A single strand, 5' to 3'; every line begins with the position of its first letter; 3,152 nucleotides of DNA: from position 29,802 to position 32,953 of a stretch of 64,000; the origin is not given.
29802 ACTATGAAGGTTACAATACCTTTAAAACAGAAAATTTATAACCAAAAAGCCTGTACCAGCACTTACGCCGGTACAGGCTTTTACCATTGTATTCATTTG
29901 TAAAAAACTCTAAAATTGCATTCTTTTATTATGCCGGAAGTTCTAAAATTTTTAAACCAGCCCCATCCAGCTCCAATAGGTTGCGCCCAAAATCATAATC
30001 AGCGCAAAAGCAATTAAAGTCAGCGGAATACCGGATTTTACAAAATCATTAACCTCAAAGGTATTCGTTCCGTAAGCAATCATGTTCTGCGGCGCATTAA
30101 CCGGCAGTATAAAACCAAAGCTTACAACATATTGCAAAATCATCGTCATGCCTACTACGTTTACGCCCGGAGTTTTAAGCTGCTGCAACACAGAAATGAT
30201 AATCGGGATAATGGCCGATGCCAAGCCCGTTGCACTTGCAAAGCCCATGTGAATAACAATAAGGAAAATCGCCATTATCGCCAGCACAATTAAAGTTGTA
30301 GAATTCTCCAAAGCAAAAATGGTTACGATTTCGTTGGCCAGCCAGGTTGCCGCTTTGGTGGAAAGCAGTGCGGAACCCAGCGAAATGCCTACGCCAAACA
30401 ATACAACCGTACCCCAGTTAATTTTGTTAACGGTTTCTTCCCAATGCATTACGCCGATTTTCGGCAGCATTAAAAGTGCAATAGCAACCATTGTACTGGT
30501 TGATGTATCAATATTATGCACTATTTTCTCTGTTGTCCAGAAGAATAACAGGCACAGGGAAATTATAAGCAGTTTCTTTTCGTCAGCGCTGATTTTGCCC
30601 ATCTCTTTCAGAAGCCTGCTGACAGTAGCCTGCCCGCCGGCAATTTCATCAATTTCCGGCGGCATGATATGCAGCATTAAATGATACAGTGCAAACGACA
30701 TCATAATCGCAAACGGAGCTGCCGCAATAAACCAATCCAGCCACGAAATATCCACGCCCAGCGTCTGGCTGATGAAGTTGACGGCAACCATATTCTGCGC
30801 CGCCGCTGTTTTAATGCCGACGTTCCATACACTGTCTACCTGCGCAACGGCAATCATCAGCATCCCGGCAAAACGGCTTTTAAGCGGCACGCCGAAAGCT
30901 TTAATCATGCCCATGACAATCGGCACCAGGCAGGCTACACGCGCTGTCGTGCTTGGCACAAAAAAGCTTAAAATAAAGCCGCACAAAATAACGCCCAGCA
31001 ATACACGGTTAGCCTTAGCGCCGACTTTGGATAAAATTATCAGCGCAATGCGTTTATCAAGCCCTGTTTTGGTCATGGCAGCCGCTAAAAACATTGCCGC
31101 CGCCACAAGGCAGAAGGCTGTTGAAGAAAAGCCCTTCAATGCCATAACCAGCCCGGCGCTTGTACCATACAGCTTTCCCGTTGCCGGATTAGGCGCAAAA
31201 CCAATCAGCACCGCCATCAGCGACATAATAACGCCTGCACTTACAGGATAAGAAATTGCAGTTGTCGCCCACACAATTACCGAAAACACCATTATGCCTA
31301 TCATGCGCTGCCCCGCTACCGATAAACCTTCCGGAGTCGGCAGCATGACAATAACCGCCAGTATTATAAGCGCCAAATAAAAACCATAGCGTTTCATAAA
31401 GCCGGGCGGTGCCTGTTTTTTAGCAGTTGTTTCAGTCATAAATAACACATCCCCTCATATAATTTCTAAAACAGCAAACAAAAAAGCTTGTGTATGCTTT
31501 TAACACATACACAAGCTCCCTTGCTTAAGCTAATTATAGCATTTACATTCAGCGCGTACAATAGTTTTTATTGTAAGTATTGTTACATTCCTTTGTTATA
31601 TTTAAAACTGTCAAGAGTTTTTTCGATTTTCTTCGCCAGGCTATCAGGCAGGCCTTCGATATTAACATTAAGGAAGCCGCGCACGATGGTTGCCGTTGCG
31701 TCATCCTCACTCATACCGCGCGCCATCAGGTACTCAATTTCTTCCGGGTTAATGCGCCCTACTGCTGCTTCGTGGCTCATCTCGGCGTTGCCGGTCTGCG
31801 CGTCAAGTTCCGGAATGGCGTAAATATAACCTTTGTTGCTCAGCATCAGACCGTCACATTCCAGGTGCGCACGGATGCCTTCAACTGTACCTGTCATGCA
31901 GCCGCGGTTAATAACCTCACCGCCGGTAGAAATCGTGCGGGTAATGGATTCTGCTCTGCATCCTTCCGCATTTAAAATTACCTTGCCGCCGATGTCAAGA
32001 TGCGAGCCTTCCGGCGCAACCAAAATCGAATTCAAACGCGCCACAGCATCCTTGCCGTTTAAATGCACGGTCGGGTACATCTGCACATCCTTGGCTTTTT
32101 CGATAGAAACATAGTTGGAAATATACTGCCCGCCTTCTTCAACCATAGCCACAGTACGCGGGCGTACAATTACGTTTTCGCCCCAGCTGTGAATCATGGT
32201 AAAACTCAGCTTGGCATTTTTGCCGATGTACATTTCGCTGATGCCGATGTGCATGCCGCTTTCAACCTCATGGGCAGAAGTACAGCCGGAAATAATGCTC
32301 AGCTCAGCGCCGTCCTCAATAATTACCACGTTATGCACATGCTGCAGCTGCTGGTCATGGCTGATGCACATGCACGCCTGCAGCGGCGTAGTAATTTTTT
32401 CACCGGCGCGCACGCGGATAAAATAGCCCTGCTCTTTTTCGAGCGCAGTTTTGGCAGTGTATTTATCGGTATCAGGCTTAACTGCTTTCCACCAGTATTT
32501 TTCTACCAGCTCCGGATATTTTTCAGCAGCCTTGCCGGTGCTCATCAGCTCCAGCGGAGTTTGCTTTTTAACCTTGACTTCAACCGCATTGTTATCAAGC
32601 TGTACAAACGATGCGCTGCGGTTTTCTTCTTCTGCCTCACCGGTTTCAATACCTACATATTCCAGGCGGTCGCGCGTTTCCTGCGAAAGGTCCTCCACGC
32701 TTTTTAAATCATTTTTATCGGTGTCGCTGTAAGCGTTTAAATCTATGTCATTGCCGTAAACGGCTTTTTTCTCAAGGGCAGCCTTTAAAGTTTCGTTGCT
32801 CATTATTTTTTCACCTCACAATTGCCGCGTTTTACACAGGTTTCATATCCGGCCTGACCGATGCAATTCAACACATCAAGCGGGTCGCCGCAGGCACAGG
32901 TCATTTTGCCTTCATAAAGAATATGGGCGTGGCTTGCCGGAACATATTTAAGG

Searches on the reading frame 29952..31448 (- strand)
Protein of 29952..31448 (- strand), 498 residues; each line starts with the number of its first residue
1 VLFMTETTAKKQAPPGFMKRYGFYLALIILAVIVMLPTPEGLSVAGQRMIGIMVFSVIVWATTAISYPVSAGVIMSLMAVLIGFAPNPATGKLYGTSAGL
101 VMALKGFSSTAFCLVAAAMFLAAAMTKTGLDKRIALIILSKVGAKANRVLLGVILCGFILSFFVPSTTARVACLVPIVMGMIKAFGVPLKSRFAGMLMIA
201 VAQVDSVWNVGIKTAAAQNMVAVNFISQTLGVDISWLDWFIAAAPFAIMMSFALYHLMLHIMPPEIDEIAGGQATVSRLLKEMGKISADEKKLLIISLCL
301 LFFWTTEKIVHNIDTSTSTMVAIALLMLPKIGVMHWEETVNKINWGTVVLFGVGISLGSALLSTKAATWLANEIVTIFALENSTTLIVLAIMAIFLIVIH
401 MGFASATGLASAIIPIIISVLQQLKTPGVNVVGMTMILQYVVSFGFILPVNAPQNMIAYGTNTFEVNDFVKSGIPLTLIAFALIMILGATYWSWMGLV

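Call 46: search_protein_families(library=ncbifam, proteins=[window:29952-31448:-], max_evalue=1e-10)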
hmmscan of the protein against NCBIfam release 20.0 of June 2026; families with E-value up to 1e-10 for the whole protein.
window:29952-31448:- (498 aa): 1 family
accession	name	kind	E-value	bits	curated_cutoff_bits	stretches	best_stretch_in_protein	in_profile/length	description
TIGR00785.1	dass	subfamily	6.4e-69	232.8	198.6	1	37-492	1-444/444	DASS family sodium-coupled anion symporter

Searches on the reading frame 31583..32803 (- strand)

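Call 46: search_protein_families(library=ncbifam, proteins=[window:31583-32803:-], max_evalue=1e-10)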
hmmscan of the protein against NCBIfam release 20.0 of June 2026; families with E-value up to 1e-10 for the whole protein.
window:31583-32803:- (406 aa): 5 families
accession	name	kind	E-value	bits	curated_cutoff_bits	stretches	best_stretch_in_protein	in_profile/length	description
TIGR01980.1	sufB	equivalog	3e-62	210.7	346.4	1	21-394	69-445/448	Fe-S cluster assembly protein SufB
NF052511.1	SUF_like_SmsB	exception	1.9e-57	195.3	650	1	31-396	70-436/445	SUF-like minimal system protein SmsB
TIGR01981.1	sufD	equivalog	2.6e-39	135.2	222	1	124-388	5-269/275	Fe-S cluster assembly protein SufD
NF008773.0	PRK11814.1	equivalog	8e-38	130.2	717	1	24-397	88-475/484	Fe-S cluster assembly protein SufB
NF008194.0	PRK10948.1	equivalog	4.3e-11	42.3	489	1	158-392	173-408/423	Fe-S cluster assembly protein SufD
